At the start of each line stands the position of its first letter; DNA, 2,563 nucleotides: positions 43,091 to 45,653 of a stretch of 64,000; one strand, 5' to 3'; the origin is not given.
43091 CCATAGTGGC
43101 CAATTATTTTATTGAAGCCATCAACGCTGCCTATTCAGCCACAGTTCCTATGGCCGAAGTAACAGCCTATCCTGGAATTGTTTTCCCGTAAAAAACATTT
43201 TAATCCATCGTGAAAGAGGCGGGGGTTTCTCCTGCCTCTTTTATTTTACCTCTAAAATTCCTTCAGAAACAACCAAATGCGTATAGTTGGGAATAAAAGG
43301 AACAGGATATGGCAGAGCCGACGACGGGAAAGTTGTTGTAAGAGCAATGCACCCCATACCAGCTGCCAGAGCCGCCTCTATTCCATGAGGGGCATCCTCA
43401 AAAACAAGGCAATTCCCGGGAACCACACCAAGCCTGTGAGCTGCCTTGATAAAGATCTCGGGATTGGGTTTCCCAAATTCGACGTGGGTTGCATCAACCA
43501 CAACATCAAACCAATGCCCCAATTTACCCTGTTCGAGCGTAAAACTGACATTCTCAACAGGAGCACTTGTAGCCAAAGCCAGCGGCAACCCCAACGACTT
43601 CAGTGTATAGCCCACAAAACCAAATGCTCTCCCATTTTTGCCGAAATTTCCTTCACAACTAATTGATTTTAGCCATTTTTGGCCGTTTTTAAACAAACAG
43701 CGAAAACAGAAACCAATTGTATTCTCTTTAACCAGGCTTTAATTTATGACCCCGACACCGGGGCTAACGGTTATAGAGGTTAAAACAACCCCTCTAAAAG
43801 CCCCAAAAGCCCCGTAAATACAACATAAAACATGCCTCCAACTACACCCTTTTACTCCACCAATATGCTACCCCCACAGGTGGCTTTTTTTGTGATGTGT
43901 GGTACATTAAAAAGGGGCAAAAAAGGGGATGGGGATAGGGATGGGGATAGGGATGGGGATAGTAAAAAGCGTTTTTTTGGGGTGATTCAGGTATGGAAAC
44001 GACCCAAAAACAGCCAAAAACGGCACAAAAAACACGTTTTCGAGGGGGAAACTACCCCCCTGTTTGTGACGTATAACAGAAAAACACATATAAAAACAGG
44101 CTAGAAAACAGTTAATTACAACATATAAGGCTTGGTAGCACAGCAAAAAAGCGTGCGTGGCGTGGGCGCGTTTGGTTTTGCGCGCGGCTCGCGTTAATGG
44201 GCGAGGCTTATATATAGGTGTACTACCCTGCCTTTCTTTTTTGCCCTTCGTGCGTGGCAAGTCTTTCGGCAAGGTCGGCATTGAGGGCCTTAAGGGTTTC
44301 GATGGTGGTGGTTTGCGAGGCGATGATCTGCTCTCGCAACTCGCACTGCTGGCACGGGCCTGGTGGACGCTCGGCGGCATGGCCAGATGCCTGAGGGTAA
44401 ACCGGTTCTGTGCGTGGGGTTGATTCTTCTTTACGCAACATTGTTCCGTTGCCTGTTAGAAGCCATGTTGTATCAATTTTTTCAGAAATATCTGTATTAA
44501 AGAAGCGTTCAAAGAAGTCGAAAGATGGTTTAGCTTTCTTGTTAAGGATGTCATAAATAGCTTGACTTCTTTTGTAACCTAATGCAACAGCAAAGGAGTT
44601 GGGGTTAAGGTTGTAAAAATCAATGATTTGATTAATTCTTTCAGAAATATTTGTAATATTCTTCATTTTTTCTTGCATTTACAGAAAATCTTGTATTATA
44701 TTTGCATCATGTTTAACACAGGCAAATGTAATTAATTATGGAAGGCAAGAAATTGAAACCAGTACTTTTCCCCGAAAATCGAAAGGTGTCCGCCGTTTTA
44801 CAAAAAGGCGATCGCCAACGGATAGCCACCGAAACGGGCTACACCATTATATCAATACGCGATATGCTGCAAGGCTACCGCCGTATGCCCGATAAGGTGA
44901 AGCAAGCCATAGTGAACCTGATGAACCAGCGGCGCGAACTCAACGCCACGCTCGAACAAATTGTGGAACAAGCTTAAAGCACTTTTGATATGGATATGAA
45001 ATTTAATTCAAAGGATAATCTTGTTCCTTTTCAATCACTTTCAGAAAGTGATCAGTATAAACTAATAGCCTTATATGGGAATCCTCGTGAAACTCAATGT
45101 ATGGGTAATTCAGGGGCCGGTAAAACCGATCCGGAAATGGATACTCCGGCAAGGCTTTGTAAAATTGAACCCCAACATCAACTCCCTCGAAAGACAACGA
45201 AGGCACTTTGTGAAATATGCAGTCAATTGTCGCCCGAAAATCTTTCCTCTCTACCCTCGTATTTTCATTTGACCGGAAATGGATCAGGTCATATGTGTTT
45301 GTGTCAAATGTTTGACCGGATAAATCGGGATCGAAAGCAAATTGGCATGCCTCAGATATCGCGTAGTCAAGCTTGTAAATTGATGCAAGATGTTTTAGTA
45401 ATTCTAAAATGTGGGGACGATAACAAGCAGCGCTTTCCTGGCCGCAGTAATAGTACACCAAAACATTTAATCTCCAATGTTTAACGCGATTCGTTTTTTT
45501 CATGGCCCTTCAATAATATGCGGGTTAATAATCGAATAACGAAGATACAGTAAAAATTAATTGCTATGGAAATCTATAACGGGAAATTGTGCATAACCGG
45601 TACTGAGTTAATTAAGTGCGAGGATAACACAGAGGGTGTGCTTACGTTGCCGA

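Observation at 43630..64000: Mu-like transposable prophage interrupting a HAD-hydrolase gene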

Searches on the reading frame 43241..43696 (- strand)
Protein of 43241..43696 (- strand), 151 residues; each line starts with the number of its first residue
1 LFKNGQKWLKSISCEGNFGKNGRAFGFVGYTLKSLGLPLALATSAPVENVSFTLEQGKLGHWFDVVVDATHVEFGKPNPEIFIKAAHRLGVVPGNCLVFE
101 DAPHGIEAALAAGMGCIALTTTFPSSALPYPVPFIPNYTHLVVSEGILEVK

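Call 4: search_protein_families(library=pfam, proteins=[window:43241-43696:-], max_evalue=0.01)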
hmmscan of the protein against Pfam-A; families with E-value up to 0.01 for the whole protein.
window:43241-43696:- (151 aa): 3 families
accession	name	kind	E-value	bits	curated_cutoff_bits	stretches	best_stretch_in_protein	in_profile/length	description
PF00702.32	Hydrolase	-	4.3e-17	63.6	26.4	1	31-113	109-191/191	haloacid dehalogenase-like hydrolase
PF13419.12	HAD_2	-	5.3e-17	62.9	23.8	1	31-118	90-177/178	Haloacid dehalogenase-like hydrolase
PF13242.12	Hydrolase_like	-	5.6e-06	26.6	22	1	74-121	2-50/75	HAD-hyrolase-like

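Call 15: find_homologous_proteins(query=window:43241-43615:-, max_evalue=1e-10)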
Query window:43241-43615:- (124 aa): 126 proteins with E <= 1e-10 among 233 candidates; the best 120 are listed.
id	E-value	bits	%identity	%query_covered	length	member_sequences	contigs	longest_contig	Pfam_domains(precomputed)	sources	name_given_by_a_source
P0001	3.5e-26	110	55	85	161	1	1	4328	PF13419.13,PF00702.33,PF13242.13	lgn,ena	-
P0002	7.5e-26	108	55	85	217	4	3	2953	PF13419.13,PF00702.33,PF13242.13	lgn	-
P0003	1.6e-19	88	45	92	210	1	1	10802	PF13419.13,PF00702.33,PF12710.14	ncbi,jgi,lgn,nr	ncbi:MAG: HAD family phosphatase [Planctomycetaceae bacterium]|jgi:beta-phosphoglucomutase family hy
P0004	1.8e-19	88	41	92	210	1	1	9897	PF13419.13,PF00702.33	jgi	jgi:beta-phosphoglucomutase family hydrolase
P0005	3.4e-19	87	44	92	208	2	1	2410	PF13419.13,PF00702.33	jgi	-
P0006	5.1e-19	86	43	92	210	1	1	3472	PF13419.13,PF00702.33,PF12710.14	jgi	jgi:beta-phosphoglucomutase family hydrolase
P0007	5.4e-19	86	43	92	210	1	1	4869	PF13419.13,PF00702.33,PF12710.14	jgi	jgi:beta-phosphoglucomutase family hydrolase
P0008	9.0e-19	86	48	73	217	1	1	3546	PF13419.13,PF00702.33,PF13242.13,PF12710.14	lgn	-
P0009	1.5e-18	85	44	90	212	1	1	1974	PF13419.13,PF00702.33,PF12710.14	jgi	jgi:beta-phosphoglucomutase family hydrolase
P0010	7.0e-18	83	55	71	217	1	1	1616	PF13419.13,PF00702.33,PF13242.13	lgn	-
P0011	7.6e-18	83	43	90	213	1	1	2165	PF13419.13,PF00702.33,PF13242.13,PF12710.14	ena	-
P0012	8.5e-18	82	42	92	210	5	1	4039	PF13419.13,PF00702.33,PF12710.14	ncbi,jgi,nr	ncbi:MAG: HAD family phosphatase [Prevotellaceae bacterium]|jgi:beta-phosphoglucomutase family hydro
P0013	1.5e-17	82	45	82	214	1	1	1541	PF13419.13,PF00702.33,PF13242.13,PF12710.14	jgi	jgi:beta-phosphoglucomutase family hydrolase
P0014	2.0e-17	81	47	73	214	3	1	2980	PF13419.13,PF00702.33,PF13242.13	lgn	-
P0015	2.6e-17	81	52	71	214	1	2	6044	PF13419.13,PF00702.33,PF13242.13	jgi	jgi:beta-phosphoglucomutase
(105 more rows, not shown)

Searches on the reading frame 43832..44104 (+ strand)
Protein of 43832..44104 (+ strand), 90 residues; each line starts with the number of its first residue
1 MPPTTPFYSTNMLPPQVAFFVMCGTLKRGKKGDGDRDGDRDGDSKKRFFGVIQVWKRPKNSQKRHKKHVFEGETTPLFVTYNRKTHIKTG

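Call 59: search_protein_families(library=pfam, proteins=[window:43832-44104:+], max_evalue=0.05)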
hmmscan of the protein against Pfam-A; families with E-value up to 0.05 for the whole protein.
window:43832-44104:+ (90 aa): 0 families

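Call 60: search_protein_families(library=phrogs, proteins=[window:43832-44104:+], max_evalue=0.01)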
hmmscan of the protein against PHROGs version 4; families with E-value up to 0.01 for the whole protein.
window:43832-44104:+ (90 aa): 1 family
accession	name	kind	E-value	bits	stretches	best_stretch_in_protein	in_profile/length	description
phrog_9582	-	other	0.00074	19.6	1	18-75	235-292/353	dehydrogenase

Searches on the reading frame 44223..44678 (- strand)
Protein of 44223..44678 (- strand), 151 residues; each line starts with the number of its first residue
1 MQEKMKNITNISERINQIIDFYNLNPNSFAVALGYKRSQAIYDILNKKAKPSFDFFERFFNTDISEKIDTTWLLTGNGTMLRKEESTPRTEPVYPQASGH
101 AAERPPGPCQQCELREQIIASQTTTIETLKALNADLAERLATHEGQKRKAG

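Call 4: search_protein_families(library=pfam, proteins=[window:44223-44678:-], max_evalue=0.01)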
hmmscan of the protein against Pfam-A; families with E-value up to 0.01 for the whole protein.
window:44223-44678:- (151 aa): 0 families

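Call 6: search_protein_families(library=phrogs, proteins=[window:44223-44678:-], max_evalue=0.001)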
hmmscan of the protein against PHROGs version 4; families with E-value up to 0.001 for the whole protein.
window:44223-44678:- (151 aa): 3 families
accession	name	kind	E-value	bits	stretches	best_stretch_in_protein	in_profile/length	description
phrog_2967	-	transcription regulation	1.1e-05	26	1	2-145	2-136/225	transcriptional regulator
phrog_4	-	transcription regulation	1.7e-05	25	1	3-93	127-216/400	transcriptional repressor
phrog_8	-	transcription regulation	5.6e-05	23.7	1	3-132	69-256/346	transcriptional regulator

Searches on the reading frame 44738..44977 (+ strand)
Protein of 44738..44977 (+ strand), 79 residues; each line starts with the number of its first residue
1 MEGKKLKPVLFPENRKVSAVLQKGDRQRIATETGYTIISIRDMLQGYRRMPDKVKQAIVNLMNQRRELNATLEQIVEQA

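Call 4: search_protein_families(library=pfam, proteins=[window:44738-44977:+], max_evalue=0.01)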
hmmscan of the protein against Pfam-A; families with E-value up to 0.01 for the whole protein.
window:44738-44977:+ (79 aa): 0 families

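Call 6: search_protein_families(library=phrogs, proteins=[window:44738-44977:+], max_evalue=0.001)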
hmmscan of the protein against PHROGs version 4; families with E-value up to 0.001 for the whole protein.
window:44738-44977:+ (79 aa): 0 families

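Call 14: find_encoding_contigs(protein=window:44738-44977:+, flank=10000, max_places=10)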
Protein window:44738-44977:+ (79 aa): 3 contigs read that carry it; 3 places shown.
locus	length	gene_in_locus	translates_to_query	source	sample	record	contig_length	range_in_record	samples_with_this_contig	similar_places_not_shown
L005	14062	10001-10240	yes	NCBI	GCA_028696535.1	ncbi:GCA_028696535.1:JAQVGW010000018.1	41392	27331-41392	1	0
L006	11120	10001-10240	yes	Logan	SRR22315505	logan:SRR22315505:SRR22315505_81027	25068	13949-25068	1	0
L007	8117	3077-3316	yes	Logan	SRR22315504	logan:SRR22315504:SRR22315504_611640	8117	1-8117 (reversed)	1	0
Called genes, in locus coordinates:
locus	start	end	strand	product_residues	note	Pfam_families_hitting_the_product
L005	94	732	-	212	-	PF01694:Rhomboid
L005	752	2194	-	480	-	PF07690:MFS_1, PF00854:PTR2 (weak), PF07690:MFS_1 (weak)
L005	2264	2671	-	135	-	-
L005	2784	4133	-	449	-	-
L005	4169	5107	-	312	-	PF12836:HHH_3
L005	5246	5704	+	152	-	PF09917:DUF2147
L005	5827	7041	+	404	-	PF03349:Toluene_X, PF13505:OMP_b-brl (faint), PF10677:DUF2490 (faint)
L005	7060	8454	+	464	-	PF00657:Lipase_GDSL (faint), PF13472:Lipase_GDSL_2 (faint)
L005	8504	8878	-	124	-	PF00702:Hydrolase, PF13419:HAD_2, PF13242:Hydrolase_like (weak)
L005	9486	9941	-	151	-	-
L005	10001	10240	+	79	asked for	-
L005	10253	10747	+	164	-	-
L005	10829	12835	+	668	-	-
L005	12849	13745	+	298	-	PF13401:AAA_22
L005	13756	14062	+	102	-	?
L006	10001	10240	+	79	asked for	-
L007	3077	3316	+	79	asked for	-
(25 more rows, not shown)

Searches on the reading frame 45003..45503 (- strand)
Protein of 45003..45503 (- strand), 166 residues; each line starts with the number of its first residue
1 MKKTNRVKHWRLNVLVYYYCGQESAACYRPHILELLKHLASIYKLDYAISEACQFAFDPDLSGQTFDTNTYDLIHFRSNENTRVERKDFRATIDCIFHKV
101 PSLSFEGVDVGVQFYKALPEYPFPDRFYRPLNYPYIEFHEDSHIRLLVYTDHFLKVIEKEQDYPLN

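Call 59: search_protein_families(library=pfam, proteins=[window:45003-45503:-], max_evalue=0.05)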
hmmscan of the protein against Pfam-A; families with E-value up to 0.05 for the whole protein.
window:45003-45503:- (166 aa): 0 families

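Call 60: search_protein_families(library=phrogs, proteins=[window:45003-45503:-], max_evalue=0.01)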
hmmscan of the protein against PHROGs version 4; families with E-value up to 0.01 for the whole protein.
window:45003-45503:- (166 aa): 0 families
